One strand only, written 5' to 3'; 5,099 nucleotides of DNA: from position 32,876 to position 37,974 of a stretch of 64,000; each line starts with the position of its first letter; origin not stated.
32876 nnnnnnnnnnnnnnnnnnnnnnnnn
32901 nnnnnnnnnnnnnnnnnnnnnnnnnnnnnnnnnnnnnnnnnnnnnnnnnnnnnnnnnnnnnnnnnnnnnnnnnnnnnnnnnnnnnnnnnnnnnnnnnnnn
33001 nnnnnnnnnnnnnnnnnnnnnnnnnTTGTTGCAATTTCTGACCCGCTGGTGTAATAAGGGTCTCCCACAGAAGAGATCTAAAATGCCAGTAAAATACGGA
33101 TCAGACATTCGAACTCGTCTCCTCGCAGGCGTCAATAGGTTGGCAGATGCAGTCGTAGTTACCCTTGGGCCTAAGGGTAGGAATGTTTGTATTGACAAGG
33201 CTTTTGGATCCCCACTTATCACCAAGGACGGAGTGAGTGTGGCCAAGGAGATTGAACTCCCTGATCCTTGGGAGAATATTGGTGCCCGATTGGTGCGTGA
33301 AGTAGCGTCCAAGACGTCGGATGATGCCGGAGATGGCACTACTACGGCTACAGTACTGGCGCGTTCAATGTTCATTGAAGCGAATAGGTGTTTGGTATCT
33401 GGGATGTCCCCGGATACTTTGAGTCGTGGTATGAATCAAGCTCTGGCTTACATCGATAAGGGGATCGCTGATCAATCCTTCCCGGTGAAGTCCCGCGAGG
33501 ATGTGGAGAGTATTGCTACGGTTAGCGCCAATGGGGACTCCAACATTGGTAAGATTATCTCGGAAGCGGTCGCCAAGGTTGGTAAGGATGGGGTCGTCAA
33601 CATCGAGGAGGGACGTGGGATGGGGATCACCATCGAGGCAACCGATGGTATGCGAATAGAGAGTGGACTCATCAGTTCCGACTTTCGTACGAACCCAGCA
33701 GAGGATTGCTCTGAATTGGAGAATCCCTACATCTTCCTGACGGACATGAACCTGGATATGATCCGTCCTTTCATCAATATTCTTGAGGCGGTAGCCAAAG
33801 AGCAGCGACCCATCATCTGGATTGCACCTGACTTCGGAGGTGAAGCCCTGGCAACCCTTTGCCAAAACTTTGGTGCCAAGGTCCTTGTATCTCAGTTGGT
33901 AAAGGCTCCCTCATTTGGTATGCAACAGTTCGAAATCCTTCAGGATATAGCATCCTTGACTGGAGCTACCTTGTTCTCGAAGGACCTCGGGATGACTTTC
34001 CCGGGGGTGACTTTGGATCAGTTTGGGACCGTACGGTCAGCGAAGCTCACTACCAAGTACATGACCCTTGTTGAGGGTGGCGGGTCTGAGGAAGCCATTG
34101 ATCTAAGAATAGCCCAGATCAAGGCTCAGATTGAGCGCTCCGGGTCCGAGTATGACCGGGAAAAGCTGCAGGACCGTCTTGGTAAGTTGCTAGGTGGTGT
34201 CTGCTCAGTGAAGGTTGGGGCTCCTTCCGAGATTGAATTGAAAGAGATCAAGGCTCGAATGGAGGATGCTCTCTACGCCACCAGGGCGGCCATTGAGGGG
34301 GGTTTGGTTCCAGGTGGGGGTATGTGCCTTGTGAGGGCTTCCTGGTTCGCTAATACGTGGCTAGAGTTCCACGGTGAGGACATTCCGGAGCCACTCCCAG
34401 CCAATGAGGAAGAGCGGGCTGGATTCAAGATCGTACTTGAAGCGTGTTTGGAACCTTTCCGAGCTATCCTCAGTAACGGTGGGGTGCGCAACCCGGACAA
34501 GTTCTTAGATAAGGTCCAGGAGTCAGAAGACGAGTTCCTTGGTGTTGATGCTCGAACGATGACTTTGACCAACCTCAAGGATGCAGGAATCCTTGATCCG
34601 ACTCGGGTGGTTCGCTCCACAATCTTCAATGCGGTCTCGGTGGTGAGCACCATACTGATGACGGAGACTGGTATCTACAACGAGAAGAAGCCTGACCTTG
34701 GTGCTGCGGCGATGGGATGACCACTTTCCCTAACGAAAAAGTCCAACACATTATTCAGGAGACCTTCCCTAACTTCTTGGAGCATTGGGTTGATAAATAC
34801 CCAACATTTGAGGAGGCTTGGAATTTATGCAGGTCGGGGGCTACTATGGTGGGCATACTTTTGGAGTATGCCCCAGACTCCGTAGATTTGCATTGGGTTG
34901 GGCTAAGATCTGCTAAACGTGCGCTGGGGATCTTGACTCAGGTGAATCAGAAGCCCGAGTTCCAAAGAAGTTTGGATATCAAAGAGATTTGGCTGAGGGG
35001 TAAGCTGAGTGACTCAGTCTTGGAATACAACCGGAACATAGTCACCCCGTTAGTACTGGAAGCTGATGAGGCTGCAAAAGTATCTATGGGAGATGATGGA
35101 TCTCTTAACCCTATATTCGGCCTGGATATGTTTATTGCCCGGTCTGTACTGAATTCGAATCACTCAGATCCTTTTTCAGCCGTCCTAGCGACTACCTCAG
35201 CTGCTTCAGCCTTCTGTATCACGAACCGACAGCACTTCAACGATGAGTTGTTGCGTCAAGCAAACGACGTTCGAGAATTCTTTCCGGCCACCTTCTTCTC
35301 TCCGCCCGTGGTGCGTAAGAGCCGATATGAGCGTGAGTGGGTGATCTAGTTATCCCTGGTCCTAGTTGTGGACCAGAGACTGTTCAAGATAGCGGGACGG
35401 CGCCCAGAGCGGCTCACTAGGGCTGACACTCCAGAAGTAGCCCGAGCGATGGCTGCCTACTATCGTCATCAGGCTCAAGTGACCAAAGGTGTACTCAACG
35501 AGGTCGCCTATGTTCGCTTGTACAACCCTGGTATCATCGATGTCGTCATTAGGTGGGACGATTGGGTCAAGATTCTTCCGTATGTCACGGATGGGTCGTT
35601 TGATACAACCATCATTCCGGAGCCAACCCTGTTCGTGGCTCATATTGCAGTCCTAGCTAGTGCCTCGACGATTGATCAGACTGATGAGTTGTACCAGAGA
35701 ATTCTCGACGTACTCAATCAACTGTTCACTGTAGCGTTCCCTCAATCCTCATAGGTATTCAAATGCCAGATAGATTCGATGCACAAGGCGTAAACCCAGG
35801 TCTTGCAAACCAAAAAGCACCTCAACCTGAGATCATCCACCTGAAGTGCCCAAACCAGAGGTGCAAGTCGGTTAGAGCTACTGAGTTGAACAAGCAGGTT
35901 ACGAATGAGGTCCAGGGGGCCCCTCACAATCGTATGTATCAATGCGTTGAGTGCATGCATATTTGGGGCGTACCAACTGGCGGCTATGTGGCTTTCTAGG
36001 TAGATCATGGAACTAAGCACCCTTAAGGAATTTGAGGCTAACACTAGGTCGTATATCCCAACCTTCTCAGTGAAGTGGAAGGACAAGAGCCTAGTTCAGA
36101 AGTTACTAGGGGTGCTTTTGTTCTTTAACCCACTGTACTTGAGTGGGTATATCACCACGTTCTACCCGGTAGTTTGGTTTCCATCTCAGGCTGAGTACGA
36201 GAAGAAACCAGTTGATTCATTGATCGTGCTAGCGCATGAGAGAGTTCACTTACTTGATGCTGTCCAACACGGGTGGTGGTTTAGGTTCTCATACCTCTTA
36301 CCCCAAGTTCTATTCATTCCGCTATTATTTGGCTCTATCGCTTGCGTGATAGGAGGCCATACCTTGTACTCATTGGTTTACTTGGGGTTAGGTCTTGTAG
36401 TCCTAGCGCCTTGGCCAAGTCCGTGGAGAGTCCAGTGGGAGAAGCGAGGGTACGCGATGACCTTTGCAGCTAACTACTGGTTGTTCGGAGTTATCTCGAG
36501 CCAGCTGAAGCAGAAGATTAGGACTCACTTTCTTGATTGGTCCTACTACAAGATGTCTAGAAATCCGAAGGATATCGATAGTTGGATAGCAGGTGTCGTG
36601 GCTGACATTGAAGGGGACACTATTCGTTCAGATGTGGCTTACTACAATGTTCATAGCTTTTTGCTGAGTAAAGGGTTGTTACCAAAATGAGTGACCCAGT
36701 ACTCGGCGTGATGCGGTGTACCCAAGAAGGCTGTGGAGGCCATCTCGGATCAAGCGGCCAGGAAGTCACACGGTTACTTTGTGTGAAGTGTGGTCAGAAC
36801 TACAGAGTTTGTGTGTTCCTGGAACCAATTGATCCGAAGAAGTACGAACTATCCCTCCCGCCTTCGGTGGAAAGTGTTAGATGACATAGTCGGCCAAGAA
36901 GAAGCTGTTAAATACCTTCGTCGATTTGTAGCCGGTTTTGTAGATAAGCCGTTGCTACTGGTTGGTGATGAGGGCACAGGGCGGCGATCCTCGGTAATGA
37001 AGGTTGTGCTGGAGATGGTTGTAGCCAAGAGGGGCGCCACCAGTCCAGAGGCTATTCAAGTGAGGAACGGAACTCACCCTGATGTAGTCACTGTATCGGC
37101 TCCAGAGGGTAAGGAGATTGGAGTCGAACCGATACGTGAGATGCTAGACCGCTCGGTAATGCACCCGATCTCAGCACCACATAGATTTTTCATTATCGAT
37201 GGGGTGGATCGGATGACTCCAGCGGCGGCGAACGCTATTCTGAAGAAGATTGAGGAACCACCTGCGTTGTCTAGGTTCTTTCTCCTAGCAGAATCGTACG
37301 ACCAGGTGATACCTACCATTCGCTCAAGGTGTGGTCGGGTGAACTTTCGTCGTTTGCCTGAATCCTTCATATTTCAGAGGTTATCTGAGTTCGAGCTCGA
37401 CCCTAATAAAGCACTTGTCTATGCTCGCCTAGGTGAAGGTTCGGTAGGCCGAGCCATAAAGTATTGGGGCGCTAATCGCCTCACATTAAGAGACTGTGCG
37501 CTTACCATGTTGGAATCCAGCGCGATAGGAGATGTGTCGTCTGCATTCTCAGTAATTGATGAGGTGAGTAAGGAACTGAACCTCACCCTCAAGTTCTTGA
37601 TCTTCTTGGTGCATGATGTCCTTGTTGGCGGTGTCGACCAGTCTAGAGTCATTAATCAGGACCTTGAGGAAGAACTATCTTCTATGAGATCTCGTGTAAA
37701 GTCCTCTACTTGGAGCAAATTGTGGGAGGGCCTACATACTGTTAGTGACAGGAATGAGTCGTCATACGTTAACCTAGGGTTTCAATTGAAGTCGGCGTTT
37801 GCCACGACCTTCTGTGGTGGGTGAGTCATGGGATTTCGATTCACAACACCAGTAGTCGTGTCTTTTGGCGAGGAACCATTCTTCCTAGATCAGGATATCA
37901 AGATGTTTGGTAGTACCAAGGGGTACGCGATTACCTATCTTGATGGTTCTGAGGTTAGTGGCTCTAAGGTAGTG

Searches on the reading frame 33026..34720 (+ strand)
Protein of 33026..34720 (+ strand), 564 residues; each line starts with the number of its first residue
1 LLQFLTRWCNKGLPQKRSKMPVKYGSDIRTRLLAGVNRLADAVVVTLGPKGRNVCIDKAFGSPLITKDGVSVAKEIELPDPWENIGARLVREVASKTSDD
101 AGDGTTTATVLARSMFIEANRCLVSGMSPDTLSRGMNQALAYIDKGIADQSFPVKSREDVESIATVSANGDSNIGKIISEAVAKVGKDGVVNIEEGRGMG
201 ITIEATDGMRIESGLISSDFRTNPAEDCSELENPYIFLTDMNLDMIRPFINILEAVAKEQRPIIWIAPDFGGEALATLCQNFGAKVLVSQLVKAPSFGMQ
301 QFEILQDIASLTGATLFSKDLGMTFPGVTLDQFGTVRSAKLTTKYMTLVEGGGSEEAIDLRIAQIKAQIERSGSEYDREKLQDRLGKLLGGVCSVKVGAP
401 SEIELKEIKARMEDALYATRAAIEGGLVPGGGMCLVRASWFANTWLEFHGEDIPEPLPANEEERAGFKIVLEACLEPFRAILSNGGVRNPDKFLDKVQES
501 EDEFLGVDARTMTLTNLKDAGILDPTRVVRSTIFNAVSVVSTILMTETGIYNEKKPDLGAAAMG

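Call 8: search_protein_families(library=pfam, proteins=[window:33026-34720:+], max_evalue=0.01)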
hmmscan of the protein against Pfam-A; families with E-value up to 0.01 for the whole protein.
window:33026-34720:+ (564 aa): 1 family
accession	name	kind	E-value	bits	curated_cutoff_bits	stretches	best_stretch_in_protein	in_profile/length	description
PF00118.29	Cpn60_TCP1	-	3.4e-61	207.9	34.3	1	39-548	1-484/490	TCP-1/cpn60 chaperonin family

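Call 9: search_protein_families(library=phrogs, proteins=[window:33026-34720:+], max_evalue=0.001)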
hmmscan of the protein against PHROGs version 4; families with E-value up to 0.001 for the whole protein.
window:33026-34720:+ (564 aa): 1 family
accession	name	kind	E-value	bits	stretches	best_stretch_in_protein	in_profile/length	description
phrog_5725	-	other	2.3e-126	423.5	1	21-556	6-537/540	chaperonin groEL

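Call 11: search_dna_similar(query=window:33026-34720:+, collection=phages, mode=protein, max_rows=15)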
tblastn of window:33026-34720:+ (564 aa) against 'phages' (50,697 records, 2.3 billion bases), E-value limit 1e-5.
Records with a match: 239; places in all: 239; records where one place covers at least 80% of the query: 187.
Best place of each record, by identity: 60-80% 3; <60% 236.
By first word of the organism name: Vibrio 77; Flavobacterium 73; Staphylococcus 11; Cellulophaga 9; Pseudomonas 9; Listeria 8; Bacillus 8; Bacteriophage 7; uncultured 7; Bacteroides 6; and 13 more.
By host as written in the record: - 82; Flavobacterium sp. BAL314 68; Staphylococcus aureus 8; Listeria monocytogenes 7; Flavobacterium sp. LMO8 4; Cellulophaga sp. HaHa_2_95 4; Pseudomonas aeruginosa 4; Bacillus subtilis 4; and 46 more.
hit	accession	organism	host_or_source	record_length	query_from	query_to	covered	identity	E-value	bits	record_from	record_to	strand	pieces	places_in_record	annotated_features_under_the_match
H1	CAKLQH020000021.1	Acinetobacter phage MD-2021a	not known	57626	1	556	99%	45.1%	2e-126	414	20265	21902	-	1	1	groL: chaperonin Cpn60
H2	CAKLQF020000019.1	Acinetobacter phage MD-2021a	not known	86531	1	556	99%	45.1%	2e-126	414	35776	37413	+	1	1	groL: chaperonin Cpn60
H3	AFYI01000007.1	Salmonella enterica subsp. enterica serovar Infantis str. ...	Homo sapiens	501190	15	557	96%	44.8%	9e-131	427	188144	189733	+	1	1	chaperonin GroL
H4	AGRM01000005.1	Salmonella enterica subsp. houtenae str. ATCC BAA-1581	Homo sapiens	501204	15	557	96%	44.8%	3e-130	425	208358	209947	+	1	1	chaperonin GroL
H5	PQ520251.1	Enterococcus phage IME_EF3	-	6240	22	556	95%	43.4%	6e-113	375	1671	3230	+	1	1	record has no annotation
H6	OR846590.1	Enterococcus phage Efs 1-1-1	Enterococcus faecalis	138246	22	556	95%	43.4%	8e-113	375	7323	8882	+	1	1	record has no annotation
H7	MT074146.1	Bacteroides phage SJC03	Bacteroides thetaiotaomicron VPI-5494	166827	24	554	94%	43.4%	5e-116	384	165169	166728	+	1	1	hypothetical protein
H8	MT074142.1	Bacteroides phage DAC23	Bacteroides thetaiotaomicron VPI-5490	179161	24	554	94%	43.2%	3e-116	385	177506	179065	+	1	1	hypothetical protein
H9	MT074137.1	Bacteroides phage DAC16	Bacteroides thetaiotaomicron VPI-5485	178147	24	554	94%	43.2%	3e-116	385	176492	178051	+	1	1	hypothetical protein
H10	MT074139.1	Bacteroides phage DAC19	Bacteroides thetaiotaomicron VPI-5487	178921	24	554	94%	43.2%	1e-115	383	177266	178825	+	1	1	hypothetical protein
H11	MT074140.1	Bacteroides phage DAC20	Bacteroides thetaiotaomicron VPI-5488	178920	24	554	94%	43.2%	1e-115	383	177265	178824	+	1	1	hypothetical protein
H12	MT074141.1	Bacteroides phage DAC22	Bacteroides thetaiotaomicron VPI-5489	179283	24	554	94%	43.2%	1e-115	383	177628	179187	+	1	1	hypothetical protein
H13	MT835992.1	Bacteriophage sp.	human fecal samples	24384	22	555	95%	42.5%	2e-116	385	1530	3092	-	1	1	record has no annotation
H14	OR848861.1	Listeria phage LM 4-14-1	Listeria monocytogenes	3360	22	547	93%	43.1%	4e-114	369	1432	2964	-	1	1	record has no annotation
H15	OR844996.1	Staphylococcus phage SA 1306 Kay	Staphylococcus aureus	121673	22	547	93%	42.4%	3e-115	382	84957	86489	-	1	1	record has no annotation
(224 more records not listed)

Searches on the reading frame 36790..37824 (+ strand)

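Call 13: search_protein_families(library=pfam, proteins=[window:36790-37824:+], max_evalue=0.001)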
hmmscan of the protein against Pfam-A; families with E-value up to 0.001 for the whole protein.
window:36790-37824:+ (344 aa): 1 family
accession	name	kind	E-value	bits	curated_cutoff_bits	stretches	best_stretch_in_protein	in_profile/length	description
PF13177.12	DNA_pol3_delta2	-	8.4e-30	104.3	27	1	36-189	2-160/161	DNA polymerase III, delta subunit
